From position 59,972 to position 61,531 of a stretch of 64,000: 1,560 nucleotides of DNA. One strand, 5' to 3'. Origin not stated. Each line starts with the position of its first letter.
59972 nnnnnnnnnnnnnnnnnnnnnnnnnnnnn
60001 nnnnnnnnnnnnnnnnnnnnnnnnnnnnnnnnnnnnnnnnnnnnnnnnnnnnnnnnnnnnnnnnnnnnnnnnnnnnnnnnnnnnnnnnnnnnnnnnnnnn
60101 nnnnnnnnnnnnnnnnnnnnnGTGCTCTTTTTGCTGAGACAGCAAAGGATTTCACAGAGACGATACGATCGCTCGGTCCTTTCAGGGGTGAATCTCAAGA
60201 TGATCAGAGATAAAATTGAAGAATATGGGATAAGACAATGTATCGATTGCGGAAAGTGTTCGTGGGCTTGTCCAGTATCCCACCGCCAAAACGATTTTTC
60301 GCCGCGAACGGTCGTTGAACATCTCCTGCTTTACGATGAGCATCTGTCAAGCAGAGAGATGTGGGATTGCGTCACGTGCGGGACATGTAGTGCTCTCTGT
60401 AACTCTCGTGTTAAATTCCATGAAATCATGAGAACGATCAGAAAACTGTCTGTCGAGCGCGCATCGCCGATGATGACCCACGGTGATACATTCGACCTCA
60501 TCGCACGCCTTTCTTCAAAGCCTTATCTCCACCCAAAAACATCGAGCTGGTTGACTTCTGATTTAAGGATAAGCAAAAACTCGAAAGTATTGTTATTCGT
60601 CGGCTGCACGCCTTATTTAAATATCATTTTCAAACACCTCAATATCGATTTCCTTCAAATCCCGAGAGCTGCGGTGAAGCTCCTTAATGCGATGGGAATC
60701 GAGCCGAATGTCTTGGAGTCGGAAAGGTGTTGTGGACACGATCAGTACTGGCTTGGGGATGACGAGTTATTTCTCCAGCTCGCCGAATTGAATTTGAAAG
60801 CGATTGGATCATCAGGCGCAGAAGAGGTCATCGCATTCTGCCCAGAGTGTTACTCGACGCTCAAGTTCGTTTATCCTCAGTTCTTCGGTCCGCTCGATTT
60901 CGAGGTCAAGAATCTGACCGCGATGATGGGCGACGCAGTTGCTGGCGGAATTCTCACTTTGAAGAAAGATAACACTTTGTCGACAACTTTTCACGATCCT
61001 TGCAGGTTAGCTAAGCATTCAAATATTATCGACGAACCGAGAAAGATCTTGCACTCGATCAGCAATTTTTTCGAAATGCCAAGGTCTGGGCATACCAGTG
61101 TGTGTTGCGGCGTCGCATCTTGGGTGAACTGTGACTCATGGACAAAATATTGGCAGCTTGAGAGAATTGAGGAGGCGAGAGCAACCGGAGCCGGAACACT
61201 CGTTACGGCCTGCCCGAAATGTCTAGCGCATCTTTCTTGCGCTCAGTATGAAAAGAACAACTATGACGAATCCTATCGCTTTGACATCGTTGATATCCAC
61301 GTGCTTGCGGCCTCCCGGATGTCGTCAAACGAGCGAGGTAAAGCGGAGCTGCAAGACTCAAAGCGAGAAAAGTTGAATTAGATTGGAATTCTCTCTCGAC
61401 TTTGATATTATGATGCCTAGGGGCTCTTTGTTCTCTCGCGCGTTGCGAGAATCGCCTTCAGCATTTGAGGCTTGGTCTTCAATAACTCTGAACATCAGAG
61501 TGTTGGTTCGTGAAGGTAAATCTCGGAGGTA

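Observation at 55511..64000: Atypical hdr-type cluster: GATase-like gene, double-module HdrA, MvhD, HdrD-like protein and a second HdrA::MvhD fusion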

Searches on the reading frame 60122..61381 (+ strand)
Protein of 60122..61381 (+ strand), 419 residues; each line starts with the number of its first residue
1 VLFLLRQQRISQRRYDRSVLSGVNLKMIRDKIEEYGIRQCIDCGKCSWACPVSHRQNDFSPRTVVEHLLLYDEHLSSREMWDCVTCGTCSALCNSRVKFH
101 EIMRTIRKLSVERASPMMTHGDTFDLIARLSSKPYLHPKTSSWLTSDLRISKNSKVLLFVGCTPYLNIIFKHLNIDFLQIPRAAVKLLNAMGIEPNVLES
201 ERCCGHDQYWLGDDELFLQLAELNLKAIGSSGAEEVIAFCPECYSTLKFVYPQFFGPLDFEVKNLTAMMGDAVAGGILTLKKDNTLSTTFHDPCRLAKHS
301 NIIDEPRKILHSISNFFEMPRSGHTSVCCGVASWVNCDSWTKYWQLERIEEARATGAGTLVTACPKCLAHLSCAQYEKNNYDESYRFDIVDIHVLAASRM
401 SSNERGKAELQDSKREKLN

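Call 6: search_protein_families(library=pfam, proteins=[window:60122-61381:+], max_evalue=0.01)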
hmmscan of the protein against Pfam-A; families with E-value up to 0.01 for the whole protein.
window:60122-61381:+ (419 aa): 8 families
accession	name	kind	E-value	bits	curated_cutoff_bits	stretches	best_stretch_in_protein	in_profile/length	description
PF02754.22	CCG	-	1.8e-25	89.3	20.6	2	156-248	1-85/85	Cysteine-rich domain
PF13183.11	Fer4_8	-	6.6e-09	36.6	27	1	38-96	3-67/68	4Fe-4S dicluster domain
PF13187.11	Fer4_9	-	7.1e-07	29.6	27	1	39-96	1-50/52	4Fe-4S dicluster domain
PF13534.11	Fer4_17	-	1.7e-06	28.9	22.2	2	39-96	1-59/61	4Fe-4S dicluster domain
PF13237.11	Fer4_10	-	7.7e-06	26.2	25.5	1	39-93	8-52/53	4Fe-4S dicluster domain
PF12838.12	Fer4_7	-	8e-05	23.5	27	1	39-95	1-50/52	4Fe-4S dicluster domain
PF17179.9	Fer4_22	-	0.0001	23.5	27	0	27-52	68-93/95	4Fe-4S dicluster domain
PF00037.32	Fer4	-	0.0074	16.5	21.1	1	40-52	8-20/24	4Fe-4S binding domain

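Call 7: search_protein_families(library=ncbifam, proteins=[window:60122-61381:+], max_evalue=0.01)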
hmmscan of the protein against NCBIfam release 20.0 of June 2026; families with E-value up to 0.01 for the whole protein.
window:60122-61381:+ (419 aa): 33 families (the best 25 are shown)
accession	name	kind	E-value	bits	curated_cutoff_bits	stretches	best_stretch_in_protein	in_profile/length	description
NF004898.0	PRK06259.1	equivalog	4.3e-36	124.6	385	1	33-375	129-467/488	fumarate reductase (CoM/CoB) subunit TfrB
NF045670.1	quin_L_LdhH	equivalog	7.2e-28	97.3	800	1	152-373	465-687/706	L-lactate dehydrogenase (quinone) large subunit LdhH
NF008369.0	PRK11168.1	equivalog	7.1e-20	71.2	278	2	152-332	165-337/401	anaerobic glycerol-3-phosphate dehydrogenase subunit C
NF045663.1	diclust_near_Sec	equivalog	1.1e-14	53.5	530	1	42-368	310-615/759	pyridine nucleotide-disulfide oxidoreductase/dicluster-binding protein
TIGR03379.1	glycerol3P_GlpC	equivalog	8.5e-14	51.1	279.9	2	172-333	171-335/397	anaerobic glycerol-3-phosphate dehydrogenase subunit GlpC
NF041890.1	hdrC_Methbact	equivalog_domain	1.6e-13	50.7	270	1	33-114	24-105/192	ferredoxin:CoB-CoM heterodisulfide reductase subunit HdrC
TIGR03290.1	CoB_CoM_SS_C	equivalog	3.8e-13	49.7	160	1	38-129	2-94/144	CoB--CoM heterodisulfide reductase subunit C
NF041779.1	hetero_SS_HdrC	equivalog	6.7e-12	45.3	350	1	27-113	21-106/198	ferredoxin:CoB-CoM heterodisulfide reductase subunit HdrC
NF038018.1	qmoC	equivalog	1.7e-11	44.2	300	1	37-119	17-100/360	quinone-interacting membrane-bound oxidoreductase complex subunit QmoC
NF008434.0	PRK11274.1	equivalog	3.5e-11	42.7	333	2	179-374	184-391/409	glycolate oxidase subunit GlcF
NF045796.1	DsrK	equivalog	8.3e-11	41.2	400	1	265-340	302-379/453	sulfate reduction electron transfer complex DsrMKJOP subunit DsrK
TIGR01945.1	rnfC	subfamily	2.4e-10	39.6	245.95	1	24-107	347-428/435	RnfABCDGE type electron transport complex subunit C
NF045724.1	ferredox_TmcB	equivalog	9.3e-08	31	735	1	274-371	301-404/430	electron transfer complex ferredoxin TmcB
NF003454.1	PRK05035.1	equivalog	5.2e-07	28.5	345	1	30-52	398-420/556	electron transport complex subunit RsxC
TIGR00384.1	dhsB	subfamily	2.7e-06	27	88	1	24-104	126-219/222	succinate dehydrogenase and fumarate reductase iron-sulfur protein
TIGR03288.1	CoB_CoM_SS_B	equivalog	0.00053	19.3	345.15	0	326-394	190-261/290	CoB--CoM heterodisulfide reductase subunit B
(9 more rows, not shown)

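Call 8: find_encoding_contigs(protein=window:60200-61378:+, flank=10000, max_places=6)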
Protein window:60200-61378:+ (393 aa): 4 contigs read that carry it; 3 places shown.
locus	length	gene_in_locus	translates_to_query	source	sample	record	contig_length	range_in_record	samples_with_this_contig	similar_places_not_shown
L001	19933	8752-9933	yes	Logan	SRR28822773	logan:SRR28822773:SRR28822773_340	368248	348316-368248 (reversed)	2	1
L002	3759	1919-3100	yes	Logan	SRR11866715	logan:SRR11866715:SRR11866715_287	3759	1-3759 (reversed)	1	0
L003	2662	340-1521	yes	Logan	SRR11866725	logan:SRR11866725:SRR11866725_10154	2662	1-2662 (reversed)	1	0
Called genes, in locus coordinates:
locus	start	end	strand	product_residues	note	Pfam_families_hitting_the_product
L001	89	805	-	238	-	PF03796:DnaB_C (weak), PF06745:ATPase, PF13481:AAA_25, PF23442:DUF7125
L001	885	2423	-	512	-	PF13481:AAA_25 (weak), PF06745:ATPase, PF23442:DUF7125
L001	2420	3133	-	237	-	PF03796:DnaB_C (faint), PF06745:ATPase, PF13481:AAA_25, PF23442:DUF7125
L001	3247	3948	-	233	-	PF13353:Fer4_12, PF04055:Radical_SAM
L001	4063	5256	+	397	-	PF09825:BPL_N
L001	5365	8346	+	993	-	PF00890:FAD_binding_2 (weak), PF01266:DAO (weak), PF12831:FAD_oxidored, PF13450:NAD_binding_8 (weak), PF07992:Pyr_redox_2, PF01494:FAD_binding_3 (weak), PF07992:Pyr_redox_2 (weak), PF13450:NAD_binding_8, +18 more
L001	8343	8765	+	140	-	PF02662:FlpD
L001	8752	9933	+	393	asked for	PF13183:Fer4_8, PF13187:Fer4_9 (weak), PF13237:Fer4_10 (weak), PF13534:Fer4_17 (faint), PF02754:CCG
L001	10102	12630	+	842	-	PF00890:FAD_binding_2 (weak), PF01266:DAO (weak), PF07992:Pyr_redox_2 (weak), PF12831:FAD_oxidored, PF13450:NAD_binding_8, PF13237:Fer4_10 (weak), PF14697:Fer4_21, PF02662:FlpD, +10 more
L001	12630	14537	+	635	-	PF02754:CCG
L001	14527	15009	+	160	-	PF00037:Fer4 (faint), PF13237:Fer4_10, PF12797:Fer4_2 (faint), PF13183:Fer4_8, PF12838:Fer4_7 (weak), PF13187:Fer4_9, PF13534:Fer4_17 (weak)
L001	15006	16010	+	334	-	PF02754:CCG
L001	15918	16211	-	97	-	PF19609:DUF6114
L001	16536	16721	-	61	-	-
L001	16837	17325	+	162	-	PF12523:DUF3725 (faint), PF13237:Fer4_10, PF13183:Fer4_8, PF13187:Fer4_9 (weak), PF13534:Fer4_17 (weak)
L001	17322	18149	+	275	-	PF02754:CCG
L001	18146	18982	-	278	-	PF02749:QRPTase_N, PF01729:QRPTase_C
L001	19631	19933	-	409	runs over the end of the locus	PF00753:Lactamase_B, PF10996:Beta-Casp, PF07521:RMMBL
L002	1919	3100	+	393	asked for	PF13183:Fer4_8, PF13187:Fer4_9 (weak), PF13237:Fer4_10 (weak), PF13534:Fer4_17 (faint), PF02754:CCG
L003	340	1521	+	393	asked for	PF13183:Fer4_8, PF13187:Fer4_9 (weak), PF13237:Fer4_10 (weak), PF13534:Fer4_17 (faint), PF02754:CCG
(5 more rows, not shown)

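Call 39: search_solved_structures(query=window:60200-61378:+, max_evalue=0.001, show_alignments=3)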
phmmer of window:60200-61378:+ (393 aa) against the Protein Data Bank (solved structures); distinct sequences matched with E-value up to 0.001: 9.
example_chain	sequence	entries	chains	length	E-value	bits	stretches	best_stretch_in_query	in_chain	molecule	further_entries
9ojn_A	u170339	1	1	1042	9.3e-22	80.7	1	152-389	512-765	Iron-sulfur-binding reductase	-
5odc_C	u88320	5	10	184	4.5e-14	55.4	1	10-148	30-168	Heterodisulfide reductase, subunit C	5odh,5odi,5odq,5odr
9sfi_E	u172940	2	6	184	3e-13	52.7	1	8-98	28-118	H(2)/formate:CoB-CoM heterodisulfide,ferredoxin reductase subunit C2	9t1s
8rvv_C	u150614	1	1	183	7.7e-08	34.9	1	11-85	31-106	H(2):CoB-CoM heterodisulfide,ferredoxin reductase subunit C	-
8rvu_c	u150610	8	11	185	7.9e-08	34.8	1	11-85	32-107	H(2):CoB-CoM heterodisulfide,ferredoxin reductase subunit C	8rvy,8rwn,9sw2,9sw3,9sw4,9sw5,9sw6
7zc6_C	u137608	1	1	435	2.5e-05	26.6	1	12-79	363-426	RnfC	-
7bkb_C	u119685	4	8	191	3.4e-05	26.1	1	12-88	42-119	CoB--CoM heterodisulfide reductase subunit C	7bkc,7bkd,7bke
8rja_F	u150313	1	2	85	0.00062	22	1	12-74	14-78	NAD(P)H-quinone oxidoreductase subunit I, chloroplastic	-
9eri_C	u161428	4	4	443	0.00087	21.5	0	13-78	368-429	Na(+)-translocating ferredoxin:NAD(+) oxidoreductase complex subunit C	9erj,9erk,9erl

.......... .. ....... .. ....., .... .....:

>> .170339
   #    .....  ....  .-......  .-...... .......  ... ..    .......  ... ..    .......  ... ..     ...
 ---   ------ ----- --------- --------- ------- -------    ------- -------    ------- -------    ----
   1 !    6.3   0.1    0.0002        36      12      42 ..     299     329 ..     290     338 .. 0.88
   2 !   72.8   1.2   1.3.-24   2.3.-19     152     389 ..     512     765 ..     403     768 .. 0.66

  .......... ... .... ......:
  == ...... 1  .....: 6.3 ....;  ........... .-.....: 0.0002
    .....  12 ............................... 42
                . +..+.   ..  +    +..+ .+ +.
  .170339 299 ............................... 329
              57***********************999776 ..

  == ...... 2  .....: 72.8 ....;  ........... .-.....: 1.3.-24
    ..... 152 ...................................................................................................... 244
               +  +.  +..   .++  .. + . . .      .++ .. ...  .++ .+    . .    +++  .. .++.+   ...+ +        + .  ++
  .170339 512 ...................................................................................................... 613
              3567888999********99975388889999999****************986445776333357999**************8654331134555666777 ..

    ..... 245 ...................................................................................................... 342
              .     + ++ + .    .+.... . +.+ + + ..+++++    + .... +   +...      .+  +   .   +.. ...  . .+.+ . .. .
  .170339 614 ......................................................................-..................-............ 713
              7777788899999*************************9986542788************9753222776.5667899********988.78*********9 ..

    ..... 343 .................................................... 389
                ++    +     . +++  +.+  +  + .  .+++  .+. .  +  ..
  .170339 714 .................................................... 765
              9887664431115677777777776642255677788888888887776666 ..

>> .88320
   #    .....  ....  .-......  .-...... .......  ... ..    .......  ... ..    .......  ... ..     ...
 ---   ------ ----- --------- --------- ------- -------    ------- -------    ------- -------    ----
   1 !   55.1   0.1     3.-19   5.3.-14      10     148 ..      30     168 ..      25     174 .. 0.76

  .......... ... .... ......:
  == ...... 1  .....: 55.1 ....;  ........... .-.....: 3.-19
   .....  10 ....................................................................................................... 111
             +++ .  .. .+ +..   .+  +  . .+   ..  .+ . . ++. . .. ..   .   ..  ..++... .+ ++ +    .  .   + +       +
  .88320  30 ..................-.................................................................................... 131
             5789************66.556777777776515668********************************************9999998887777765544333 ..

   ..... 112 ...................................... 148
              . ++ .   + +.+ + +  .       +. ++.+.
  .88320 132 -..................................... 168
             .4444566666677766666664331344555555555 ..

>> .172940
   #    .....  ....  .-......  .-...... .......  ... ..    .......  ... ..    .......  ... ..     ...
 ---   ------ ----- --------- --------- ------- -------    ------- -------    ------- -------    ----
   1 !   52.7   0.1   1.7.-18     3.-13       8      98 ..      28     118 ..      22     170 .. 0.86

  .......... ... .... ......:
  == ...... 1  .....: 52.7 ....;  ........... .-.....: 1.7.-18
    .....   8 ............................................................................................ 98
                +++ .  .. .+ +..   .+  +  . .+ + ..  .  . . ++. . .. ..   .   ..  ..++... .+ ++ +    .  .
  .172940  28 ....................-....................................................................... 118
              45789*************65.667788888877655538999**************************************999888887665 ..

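Call 43: search_protein_families(library=ncbifam, proteins=[L001:12630-14534:+, L001:14527-15006:+, L001:15006-16007:+, L001:16837-17322:+, L001:17322-18146:+, L001:10102-12627:+], max_evalue=0.000001)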
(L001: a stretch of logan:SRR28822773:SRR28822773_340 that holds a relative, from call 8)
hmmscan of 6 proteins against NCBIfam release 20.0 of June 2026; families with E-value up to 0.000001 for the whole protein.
L001:12630-14534:+ (635 aa): 13 families
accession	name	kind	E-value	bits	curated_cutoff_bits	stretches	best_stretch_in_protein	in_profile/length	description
NF004898.0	PRK06259.1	equivalog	1.1e-87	294.8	385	2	337-627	178-487/488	fumarate reductase (CoM/CoB) subunit TfrB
NF045663.1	diclust_near_Sec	equivalog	5.4e-50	170.3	530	2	347-624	355-632/759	pyridine nucleotide-disulfide oxidoreductase/dicluster-binding protein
NF045670.1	quin_L_LdhH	equivalog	8.7e-47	159.8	800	2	406-610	462-686/706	L-lactate dehydrogenase (quinone) large subunit LdhH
NF008369.0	PRK11168.1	equivalog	8.8e-34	117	278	1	407-629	163-400/401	anaerobic glycerol-3-phosphate dehydrogenase subunit C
NF045796.1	DsrK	equivalog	1.2e-26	93.4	400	2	496-628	296-435/453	sulfate reduction electron transfer complex DsrMKJOP subunit DsrK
TIGR03288.1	CoB_CoM_SS_B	equivalog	2.2e-26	92.8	345.15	1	481-616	99-243/290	CoB--CoM heterodisulfide reductase subunit B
TIGR03379.1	glycerol3P_GlpC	equivalog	8.4e-25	87.3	279.9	1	412-628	163-396/397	anaerobic glycerol-3-phosphate dehydrogenase subunit GlpC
NF008434.0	PRK11274.1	equivalog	7.2e-24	84.5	333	1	512-628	295-407/409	glycolate oxidase subunit GlcF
NF045724.1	ferredox_TmcB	equivalog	4.4e-23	81.5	735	2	494-611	284-406/430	electron transfer complex ferredoxin TmcB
NF045711.1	sulf_resp_HmcF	equivalog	1.1e-20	73.9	750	1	180-273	322-422/457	sulfate respiration complex iron-sulfur protein HmcF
NF041780.1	hetero_SS_HdrB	equivalog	1.4e-11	44.2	450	0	520-610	168-252/304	ferredoxin:CoB-CoM heterodisulfide reductase subunit HdrB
NF042965.1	MFR_anch_SdhE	equivalog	4.2e-11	42.9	500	0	233-316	189-273/282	8-methylmenaquinol:fumarate reductase membrane anchor subunit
TIGR03290.1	CoB_CoM_SS_C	equivalog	4.5e-10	39.7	160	0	342-396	43-97/144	CoB--CoM heterodisulfide reductase subunit C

L001:14527-15006:+ (160 aa): 9 families
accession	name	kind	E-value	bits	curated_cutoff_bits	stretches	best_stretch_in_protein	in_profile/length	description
TIGR03290.1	CoB_CoM_SS_C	equivalog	1.3e-39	135.4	160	1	15-154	2-143/144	CoB--CoM heterodisulfide reductase subunit C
NF041779.1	hetero_SS_HdrC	equivalog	9.4e-15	54.6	350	1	11-90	27-107/198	ferredoxin:CoB-CoM heterodisulfide reductase subunit HdrC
NF041890.1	hdrC_Methbact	equivalog_domain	3.3e-14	52.9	270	1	11-91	25-106/192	ferredoxin:CoB-CoM heterodisulfide reductase subunit HdrC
NF038018.1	qmoC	equivalog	2e-12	47.2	300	1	13-96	16-101/360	quinone-interacting membrane-bound oxidoreductase complex subunit QmoC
NF004898.0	PRK06259.1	equivalog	9.9e-11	40.9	385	1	12-110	131-240/488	fumarate reductase (CoM/CoB) subunit TfrB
NF004616.0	PRK05950.1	subfamily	2.8e-09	36.5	228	0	52-88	199-235/238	succinate dehydrogenase iron-sulfur subunit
NF042952.1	MFR_FeS_SdhB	equivalog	3.1e-08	33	600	0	54-90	199-235/320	8-methylmenaquinol:fumarate reductase iron-sulfur subunit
TIGR00384.1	dhsB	subfamily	4.8e-08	32.7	88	0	10-80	135-219/222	succinate dehydrogenase and fumarate reductase iron-sulfur protein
TIGR00314.1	cdhA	equivalog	2.8e-07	28.7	781.3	1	14-79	398-459/784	CO dehydrogenase/acetyl-CoA synthase complex subunit alpha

L001:15006-16007:+ (334 aa): 7 families
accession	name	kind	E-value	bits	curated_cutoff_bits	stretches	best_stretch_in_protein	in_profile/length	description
TIGR03288.1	CoB_CoM_SS_B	equivalog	4.6e-96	321.5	345.15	1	3-282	2-289/290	CoB--CoM heterodisulfide reductase subunit B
NF042965.1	MFR_anch_SdhE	equivalog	1.3e-45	156.1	500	1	2-276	2-278/282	8-methylmenaquinol:fumarate reductase membrane anchor subunit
NF041780.1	hetero_SS_HdrB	equivalog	2.3e-43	148.7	450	1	5-281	8-303/304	ferredoxin:CoB-CoM heterodisulfide reductase subunit HdrB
NF004898.0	PRK06259.1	equivalog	1.5e-25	89.8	385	1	2-256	263-484/488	fumarate reductase (CoM/CoB) subunit TfrB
NF045670.1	quin_L_LdhH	equivalog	6e-24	84.3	800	1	2-256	468-705/706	L-lactate dehydrogenase (quinone) large subunit LdhH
NF008369.0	PRK11168.1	equivalog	3.5e-11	42.6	278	1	5-250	171-395/401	anaerobic glycerol-3-phosphate dehydrogenase subunit C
NF008434.0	PRK11274.1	equivalog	1.8e-09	37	333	1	6-238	173-392/409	glycolate oxidase subunit GlcF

L001:16837-17322:+ (162 aa): 5 families
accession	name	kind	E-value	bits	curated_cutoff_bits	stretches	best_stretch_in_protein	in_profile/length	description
TIGR03290.1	CoB_CoM_SS_C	equivalog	5.7e-26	91.2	160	1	25-141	3-120/144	CoB--CoM heterodisulfide reductase subunit C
NF041779.1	hetero_SS_HdrC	equivalog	4.9e-16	58.8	350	1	20-134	27-137/198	ferredoxin:CoB-CoM heterodisulfide reductase subunit HdrC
NF041890.1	hdrC_Methbact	equivalog_domain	7.2e-16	58.3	270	1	19-105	24-110/192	ferredoxin:CoB-CoM heterodisulfide reductase subunit HdrC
NF038018.1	qmoC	equivalog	3.4e-10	39.9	300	0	60-104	55-99/360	quinone-interacting membrane-bound oxidoreductase complex subunit QmoC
NF009226.0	PRK12576.1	equivalog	1.6e-08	34.3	344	0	61-135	203-276/317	succinate dehydrogenase/fumarate reductase iron-sulfur subunit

L001:17322-18146:+ (275 aa): 6 families
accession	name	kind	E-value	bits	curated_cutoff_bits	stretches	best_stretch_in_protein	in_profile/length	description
TIGR03288.1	CoB_CoM_SS_B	equivalog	8.5e-65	218.9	345.15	1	6-271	3-281/290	CoB--CoM heterodisulfide reductase subunit B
NF042965.1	MFR_anch_SdhE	equivalog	2.1e-36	126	500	1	7-268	5-273/282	8-methylmenaquinol:fumarate reductase membrane anchor subunit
NF041780.1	hetero_SS_HdrB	equivalog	3.9e-29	101.9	450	1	5-268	6-293/304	ferredoxin:CoB-CoM heterodisulfide reductase subunit HdrB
NF045670.1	quin_L_LdhH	equivalog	3.8e-17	61.8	800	1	4-252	468-704/706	L-lactate dehydrogenase (quinone) large subunit LdhH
NF004898.0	PRK06259.1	equivalog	2.7e-15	56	385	1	5-240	264-465/488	fumarate reductase (CoM/CoB) subunit TfrB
NF008434.0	PRK11274.1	equivalog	1.7e-08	33.8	333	1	7-253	172-403/409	glycolate oxidase subunit GlcF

L001:10102-12627:+ (842 aa): 43 families (the best 25 are shown)
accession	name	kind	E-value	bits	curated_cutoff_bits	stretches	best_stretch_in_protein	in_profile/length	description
NF040770.1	hetero_SS_HdrA2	exception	3.2e-256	852.2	1100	2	321-839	250-768/777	CoB-CoM heterodisulfide reductase HdrA2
NF041778.1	hetero_SS_HdrA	equivalog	2.5e-198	660.6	1400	2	294-777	239-712/771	ferredoxin:CoB-CoM heterodisulfide reductase subunit HdrA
NF041891.1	hdrA_Methbact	equivalog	1.8e-196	654.8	1300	2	321-820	247-739/762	ferredoxin:CoB-CoM heterodisulfide reductase subunit HdrA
NF045873.1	F420_non_VhuD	exception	9.1e-32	109.9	215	1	721-836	4-119/132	F420-non-reducing hydrogenase iron-sulfur subunit VhuD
NF040864.1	HgcB_ferredoxin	equivalog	3.1e-15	55.8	99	1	642-699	6-64/93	mercury methylation ferredoxin HgcB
NF038196.1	ferrodoxin_EFR1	subfamily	5.4e-15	56.1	75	1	649-698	183-231/242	EFR1 family ferrodoxin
TIGR02700.1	flavo_MJ0208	hypoth_equivalog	8.6e-13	48.1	251.35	1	640-698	138-196/234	dihydromethanopterin reductase (acceptor)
TIGR02179.1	PorD_KorD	subfamily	2.3e-11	43.7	60.05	1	645-698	20-74/78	2-oxoacid:acceptor oxidoreductase, delta subunit, pyruvate/2-ketoisovalerate family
NF042909.1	FMH_DH_FwdF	exception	2.7e-11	43.2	375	1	644-704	219-282/336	tungsten-dependent formylmethanofuran dehydrogenase subunit FwdF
NF009410.0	PRK12771.1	subfamily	4.9e-11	41.9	516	0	134-174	137-177/566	NAD(P)-binding protein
NF043069.1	T4HPD_activ_SAM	equivalog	6.2e-11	42.2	425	0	647-697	48-98/299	trans-4-hydroxy-L-proline dehydratase activase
NF040684.1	PorD_Arch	equivalog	1.7e-10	40.8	120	1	645-699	27-82/85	pyruvate synthase subunit PorD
NF005503.0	PRK07118.1-2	equivalog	2.9e-10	39.9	252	0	651-699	139-187/292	RnfABCDGE type electron transport complex subunit B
TIGR03294.1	FrhG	equivalog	6.5e-10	39.1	245.5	1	587-695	104-219/228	coenzyme F420 hydrogenase subunit gamma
TIGR00402.1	napF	equivalog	9e-10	38.7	102.2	1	649-711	34-99/149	ferredoxin-type protein NapF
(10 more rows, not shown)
